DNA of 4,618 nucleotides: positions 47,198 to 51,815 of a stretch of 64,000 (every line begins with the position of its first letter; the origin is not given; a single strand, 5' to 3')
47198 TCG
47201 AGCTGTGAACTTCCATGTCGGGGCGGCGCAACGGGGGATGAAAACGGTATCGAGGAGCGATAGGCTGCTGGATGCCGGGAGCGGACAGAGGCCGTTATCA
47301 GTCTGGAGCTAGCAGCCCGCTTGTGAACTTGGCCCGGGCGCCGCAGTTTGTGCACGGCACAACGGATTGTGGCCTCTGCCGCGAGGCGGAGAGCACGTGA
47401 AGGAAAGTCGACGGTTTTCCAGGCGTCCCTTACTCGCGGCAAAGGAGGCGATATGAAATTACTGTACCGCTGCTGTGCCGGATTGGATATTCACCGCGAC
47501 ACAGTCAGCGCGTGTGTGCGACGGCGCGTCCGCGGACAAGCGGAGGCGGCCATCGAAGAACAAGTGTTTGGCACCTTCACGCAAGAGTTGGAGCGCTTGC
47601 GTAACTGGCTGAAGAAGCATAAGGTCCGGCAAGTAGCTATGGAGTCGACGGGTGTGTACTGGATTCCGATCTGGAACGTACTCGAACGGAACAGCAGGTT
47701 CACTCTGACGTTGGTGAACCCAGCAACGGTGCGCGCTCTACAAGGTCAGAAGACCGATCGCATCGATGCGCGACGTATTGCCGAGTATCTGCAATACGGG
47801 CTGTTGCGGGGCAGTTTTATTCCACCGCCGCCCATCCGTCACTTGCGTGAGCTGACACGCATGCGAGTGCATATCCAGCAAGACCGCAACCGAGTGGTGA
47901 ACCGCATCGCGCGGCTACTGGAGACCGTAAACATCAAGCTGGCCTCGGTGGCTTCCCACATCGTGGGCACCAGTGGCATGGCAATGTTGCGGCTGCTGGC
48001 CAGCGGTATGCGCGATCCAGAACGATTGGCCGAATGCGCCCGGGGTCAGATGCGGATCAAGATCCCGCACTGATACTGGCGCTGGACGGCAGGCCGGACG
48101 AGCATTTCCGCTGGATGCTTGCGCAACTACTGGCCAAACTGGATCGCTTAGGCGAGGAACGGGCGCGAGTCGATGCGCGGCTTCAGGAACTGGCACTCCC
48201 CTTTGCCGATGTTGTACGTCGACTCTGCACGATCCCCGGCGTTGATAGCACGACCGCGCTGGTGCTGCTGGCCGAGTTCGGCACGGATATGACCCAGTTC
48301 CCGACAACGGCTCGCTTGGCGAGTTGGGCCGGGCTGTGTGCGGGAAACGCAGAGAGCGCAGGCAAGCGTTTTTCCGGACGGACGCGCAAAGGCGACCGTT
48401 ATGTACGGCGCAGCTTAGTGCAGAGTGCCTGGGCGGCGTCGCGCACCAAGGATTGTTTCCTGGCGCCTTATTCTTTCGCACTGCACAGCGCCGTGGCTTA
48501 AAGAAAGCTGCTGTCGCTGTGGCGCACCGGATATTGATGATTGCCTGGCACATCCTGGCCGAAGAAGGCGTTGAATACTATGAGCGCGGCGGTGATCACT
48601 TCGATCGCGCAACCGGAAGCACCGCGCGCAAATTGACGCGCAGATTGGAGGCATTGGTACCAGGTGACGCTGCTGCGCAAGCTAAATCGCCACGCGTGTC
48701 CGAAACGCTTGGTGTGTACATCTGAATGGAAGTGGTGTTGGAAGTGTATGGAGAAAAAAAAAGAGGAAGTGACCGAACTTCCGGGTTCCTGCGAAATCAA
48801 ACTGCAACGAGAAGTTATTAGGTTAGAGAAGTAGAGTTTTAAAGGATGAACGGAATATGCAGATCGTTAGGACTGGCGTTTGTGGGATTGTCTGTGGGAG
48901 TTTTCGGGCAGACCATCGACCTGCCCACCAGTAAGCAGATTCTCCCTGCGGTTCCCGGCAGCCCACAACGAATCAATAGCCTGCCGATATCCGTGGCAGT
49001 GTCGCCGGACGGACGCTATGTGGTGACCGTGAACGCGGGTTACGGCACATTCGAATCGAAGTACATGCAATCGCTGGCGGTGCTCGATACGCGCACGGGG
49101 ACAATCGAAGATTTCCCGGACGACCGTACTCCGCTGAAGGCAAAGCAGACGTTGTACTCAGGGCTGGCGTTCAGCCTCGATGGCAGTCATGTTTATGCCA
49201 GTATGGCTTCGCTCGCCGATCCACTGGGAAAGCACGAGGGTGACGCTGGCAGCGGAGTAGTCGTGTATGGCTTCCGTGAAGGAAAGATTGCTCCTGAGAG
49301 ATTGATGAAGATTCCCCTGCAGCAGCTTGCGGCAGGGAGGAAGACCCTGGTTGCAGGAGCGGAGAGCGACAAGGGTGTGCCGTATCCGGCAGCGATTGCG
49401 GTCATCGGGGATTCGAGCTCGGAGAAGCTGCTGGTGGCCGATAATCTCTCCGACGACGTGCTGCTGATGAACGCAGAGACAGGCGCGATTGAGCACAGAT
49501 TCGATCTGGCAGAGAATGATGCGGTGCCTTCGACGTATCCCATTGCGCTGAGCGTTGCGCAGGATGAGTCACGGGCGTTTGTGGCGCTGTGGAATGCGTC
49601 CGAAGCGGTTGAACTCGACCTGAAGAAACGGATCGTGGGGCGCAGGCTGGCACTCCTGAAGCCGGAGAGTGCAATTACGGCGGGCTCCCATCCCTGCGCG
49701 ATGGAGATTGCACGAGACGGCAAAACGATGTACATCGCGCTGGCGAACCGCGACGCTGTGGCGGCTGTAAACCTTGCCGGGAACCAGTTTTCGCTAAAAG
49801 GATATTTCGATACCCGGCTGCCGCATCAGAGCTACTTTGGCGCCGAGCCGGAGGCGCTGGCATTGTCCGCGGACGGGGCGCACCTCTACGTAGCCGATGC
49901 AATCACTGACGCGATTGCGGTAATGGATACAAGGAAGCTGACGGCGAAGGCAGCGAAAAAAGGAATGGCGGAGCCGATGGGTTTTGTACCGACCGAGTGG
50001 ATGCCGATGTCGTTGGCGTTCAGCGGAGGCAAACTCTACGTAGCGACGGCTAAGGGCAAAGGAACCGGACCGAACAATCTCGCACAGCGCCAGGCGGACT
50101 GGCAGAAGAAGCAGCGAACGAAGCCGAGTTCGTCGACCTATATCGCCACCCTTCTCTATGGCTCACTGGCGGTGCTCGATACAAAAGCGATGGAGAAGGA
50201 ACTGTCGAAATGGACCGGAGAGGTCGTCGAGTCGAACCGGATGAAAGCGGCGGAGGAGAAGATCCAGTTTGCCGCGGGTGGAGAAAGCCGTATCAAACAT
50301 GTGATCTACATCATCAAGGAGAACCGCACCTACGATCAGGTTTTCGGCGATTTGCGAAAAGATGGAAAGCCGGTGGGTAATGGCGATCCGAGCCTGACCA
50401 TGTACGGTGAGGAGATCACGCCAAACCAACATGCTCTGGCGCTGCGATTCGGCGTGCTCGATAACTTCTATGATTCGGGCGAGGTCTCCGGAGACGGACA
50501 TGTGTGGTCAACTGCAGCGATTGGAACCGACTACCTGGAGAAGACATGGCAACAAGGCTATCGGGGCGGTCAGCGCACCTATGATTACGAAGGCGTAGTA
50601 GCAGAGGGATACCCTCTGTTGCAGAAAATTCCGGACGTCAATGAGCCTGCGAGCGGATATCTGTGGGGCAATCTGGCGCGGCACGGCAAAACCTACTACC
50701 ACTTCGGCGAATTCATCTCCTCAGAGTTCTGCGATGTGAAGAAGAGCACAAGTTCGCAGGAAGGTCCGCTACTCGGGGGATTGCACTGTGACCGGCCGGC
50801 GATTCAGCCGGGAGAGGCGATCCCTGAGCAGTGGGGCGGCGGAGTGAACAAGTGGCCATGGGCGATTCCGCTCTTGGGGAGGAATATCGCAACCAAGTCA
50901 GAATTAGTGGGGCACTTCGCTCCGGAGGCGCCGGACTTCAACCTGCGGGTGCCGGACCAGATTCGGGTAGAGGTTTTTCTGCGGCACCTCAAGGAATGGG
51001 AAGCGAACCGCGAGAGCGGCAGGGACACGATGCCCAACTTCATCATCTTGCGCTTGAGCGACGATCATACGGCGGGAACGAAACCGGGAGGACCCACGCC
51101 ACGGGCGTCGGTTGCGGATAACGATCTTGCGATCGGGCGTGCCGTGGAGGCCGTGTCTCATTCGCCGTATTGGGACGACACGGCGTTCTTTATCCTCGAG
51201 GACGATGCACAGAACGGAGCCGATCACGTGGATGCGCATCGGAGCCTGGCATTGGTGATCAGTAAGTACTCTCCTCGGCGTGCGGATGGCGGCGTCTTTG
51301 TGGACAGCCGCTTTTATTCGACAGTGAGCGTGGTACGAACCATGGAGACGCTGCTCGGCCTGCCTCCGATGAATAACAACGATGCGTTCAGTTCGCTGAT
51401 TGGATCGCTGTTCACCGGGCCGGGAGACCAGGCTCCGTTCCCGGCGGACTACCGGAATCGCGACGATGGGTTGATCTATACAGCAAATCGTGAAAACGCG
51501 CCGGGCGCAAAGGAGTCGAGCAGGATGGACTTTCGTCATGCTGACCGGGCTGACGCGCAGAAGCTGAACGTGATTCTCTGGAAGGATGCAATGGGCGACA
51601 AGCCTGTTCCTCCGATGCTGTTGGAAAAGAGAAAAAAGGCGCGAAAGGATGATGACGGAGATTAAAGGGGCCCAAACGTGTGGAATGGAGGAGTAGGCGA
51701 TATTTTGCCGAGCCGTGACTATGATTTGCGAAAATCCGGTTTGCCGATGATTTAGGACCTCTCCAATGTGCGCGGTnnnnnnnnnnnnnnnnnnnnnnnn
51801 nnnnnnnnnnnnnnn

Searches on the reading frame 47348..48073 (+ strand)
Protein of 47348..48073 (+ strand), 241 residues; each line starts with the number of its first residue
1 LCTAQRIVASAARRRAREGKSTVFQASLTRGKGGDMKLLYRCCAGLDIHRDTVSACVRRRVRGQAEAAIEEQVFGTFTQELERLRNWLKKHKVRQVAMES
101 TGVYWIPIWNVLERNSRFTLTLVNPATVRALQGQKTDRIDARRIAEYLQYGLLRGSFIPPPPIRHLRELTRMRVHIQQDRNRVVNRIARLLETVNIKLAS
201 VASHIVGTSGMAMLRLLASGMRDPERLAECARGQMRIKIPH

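Call 66: search_protein_families(library=pfam, proteins=[window:47348-48073:+], max_evalue=0.0001)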
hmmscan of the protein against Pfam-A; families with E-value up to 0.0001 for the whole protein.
window:47348-48073:+ (241 aa): 1 family
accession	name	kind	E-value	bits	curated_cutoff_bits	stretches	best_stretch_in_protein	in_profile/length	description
PF01548.23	DEDD_Tnp_IS110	-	7.4e-25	88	29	1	44-194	1-153/155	Transposase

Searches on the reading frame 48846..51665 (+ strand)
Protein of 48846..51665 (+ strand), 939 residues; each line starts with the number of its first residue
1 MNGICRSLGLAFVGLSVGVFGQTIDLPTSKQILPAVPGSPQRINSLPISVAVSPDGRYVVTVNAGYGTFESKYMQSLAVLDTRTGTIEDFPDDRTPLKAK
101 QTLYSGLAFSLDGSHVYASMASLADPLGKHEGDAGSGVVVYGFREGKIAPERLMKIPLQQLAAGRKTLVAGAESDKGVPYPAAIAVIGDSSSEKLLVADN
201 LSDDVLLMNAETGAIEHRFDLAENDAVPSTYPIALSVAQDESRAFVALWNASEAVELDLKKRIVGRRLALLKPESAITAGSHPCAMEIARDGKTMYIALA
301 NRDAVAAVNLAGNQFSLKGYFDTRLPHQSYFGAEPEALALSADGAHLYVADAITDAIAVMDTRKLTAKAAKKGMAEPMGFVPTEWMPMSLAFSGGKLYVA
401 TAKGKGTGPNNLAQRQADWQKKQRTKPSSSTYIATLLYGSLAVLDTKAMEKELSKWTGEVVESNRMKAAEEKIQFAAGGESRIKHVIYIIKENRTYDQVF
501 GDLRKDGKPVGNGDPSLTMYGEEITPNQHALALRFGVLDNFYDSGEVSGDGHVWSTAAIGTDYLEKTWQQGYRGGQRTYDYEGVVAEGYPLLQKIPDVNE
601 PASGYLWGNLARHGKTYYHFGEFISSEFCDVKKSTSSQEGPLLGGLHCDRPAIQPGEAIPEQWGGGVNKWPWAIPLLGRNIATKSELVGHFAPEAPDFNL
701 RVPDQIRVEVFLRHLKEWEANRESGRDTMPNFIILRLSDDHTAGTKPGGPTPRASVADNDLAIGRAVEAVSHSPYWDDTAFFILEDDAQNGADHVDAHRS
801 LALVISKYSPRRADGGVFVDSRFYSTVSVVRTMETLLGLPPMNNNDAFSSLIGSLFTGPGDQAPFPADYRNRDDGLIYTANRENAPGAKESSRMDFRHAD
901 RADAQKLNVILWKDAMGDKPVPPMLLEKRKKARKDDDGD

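Call 66: search_protein_families(library=pfam, proteins=[window:48846-51665:+], max_evalue=0.0001)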
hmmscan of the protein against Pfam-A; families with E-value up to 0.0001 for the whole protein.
window:48846-51665:+ (939 aa): 1 family
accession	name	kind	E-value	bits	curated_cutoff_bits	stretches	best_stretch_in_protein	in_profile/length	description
PF04185.19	Phosphoesterase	-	1.6e-06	28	23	0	483-515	1-32/356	Phosphoesterase family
